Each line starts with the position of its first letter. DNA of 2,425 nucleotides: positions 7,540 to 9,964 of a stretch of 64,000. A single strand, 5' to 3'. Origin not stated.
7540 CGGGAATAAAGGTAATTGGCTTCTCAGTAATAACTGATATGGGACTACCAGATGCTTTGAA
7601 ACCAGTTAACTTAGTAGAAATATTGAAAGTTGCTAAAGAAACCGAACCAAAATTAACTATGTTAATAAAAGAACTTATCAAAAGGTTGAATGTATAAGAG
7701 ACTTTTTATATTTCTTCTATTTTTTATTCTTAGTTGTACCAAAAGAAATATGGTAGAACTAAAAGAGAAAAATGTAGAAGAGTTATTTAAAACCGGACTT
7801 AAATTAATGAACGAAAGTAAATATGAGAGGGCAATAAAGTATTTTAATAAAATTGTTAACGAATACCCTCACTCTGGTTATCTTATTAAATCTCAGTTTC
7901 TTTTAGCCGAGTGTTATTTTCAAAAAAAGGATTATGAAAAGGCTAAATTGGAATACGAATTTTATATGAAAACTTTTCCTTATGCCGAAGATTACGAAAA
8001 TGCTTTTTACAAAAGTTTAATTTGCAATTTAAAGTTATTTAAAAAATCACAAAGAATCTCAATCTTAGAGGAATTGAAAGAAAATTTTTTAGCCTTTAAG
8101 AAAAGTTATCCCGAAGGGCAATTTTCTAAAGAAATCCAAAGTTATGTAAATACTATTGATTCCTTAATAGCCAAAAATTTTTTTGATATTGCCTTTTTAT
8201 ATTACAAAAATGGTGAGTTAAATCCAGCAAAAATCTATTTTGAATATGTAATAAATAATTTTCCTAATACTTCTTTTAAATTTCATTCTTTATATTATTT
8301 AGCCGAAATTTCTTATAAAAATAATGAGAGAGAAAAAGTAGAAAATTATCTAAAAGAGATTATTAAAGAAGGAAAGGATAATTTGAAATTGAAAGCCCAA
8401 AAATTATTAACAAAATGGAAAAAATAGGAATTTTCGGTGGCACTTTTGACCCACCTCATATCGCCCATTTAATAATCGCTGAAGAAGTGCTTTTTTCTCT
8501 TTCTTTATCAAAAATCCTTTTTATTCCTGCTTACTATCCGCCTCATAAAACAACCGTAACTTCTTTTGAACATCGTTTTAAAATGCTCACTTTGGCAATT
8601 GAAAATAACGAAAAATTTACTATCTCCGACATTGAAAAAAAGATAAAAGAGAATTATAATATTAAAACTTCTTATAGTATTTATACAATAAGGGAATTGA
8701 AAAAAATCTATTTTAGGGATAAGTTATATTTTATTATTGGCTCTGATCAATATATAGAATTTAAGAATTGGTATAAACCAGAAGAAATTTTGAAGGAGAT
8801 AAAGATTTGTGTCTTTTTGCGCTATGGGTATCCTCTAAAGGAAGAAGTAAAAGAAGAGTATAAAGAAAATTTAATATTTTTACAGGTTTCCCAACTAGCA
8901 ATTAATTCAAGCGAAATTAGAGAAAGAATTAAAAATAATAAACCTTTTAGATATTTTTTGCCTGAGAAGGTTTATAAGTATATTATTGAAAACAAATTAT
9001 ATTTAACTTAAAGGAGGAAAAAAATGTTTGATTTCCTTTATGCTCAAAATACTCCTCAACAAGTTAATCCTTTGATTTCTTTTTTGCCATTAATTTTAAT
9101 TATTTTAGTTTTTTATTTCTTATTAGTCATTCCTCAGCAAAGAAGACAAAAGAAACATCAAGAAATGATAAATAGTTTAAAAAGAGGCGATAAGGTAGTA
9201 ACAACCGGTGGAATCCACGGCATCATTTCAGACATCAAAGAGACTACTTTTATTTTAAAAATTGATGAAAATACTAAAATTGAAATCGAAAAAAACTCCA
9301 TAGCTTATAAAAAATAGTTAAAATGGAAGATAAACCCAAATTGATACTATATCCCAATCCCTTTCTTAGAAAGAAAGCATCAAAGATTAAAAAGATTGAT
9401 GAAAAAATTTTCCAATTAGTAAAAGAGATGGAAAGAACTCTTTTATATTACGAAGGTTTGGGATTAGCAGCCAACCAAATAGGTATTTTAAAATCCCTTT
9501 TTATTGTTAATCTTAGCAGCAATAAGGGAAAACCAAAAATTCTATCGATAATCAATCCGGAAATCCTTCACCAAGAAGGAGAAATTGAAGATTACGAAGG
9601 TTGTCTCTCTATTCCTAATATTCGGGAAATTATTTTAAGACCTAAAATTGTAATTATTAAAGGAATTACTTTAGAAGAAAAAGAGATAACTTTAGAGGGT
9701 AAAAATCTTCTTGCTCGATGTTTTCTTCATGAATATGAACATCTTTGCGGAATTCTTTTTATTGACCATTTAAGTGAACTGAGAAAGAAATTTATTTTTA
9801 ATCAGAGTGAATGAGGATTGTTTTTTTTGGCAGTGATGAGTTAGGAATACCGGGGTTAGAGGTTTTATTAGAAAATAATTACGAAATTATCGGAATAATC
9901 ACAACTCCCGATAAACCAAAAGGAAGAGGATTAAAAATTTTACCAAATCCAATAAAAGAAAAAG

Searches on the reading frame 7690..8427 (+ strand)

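Call 57: search_protein_families(library=pfam, max_evalue=0.000001, proteins=[window:7690-8427:+])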
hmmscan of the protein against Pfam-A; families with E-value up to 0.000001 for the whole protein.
window:7690-8427:+ (245 aa): 4 families
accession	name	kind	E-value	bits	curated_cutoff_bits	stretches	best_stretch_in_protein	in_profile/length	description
PF13525.12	YfiO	-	2.6e-19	70.2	25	1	26-212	2-192/203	Outer membrane lipoprotein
PF13174.12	TPR_6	-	8.5e-15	54.8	26.3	0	165-194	4-33/33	Tetratricopeptide repeat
PF07719.23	TPR_2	-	3.1e-13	49.1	27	0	30-61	2-33/34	Tetratricopeptide repeat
PF14559.12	TPR_19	-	8.5e-08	32.9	25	0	41-86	3-45/68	Tetratricopeptide repeat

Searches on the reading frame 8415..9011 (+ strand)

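Call 57: search_protein_families(library=pfam, max_evalue=0.000001, proteins=[window:8415-9011:+])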
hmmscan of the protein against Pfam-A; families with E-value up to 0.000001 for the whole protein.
window:8415-9011:+ (198 aa): 1 family
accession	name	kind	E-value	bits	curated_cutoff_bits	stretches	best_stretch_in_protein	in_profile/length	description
PF01467.32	CTP_transf_like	-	2.5e-24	86.4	21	1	6-171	1-133/133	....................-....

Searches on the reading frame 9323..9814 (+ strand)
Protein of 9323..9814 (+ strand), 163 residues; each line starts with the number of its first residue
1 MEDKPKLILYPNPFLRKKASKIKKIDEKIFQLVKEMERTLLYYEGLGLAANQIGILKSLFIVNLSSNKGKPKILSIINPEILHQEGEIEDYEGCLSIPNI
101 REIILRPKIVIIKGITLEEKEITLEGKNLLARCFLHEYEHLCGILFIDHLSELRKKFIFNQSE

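Call 57: search_protein_families(library=pfam, max_evalue=0.000001, proteins=[window:9323-9814:+])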
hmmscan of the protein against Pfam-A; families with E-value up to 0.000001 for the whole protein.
window:9323-9814:+ (163 aa): 1 family
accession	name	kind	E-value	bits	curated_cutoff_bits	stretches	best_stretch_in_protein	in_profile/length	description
PF01327.26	Pep_deformylase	-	1.3e-42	145.5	22.8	1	6-155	3-155/156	Polypeptide deformylase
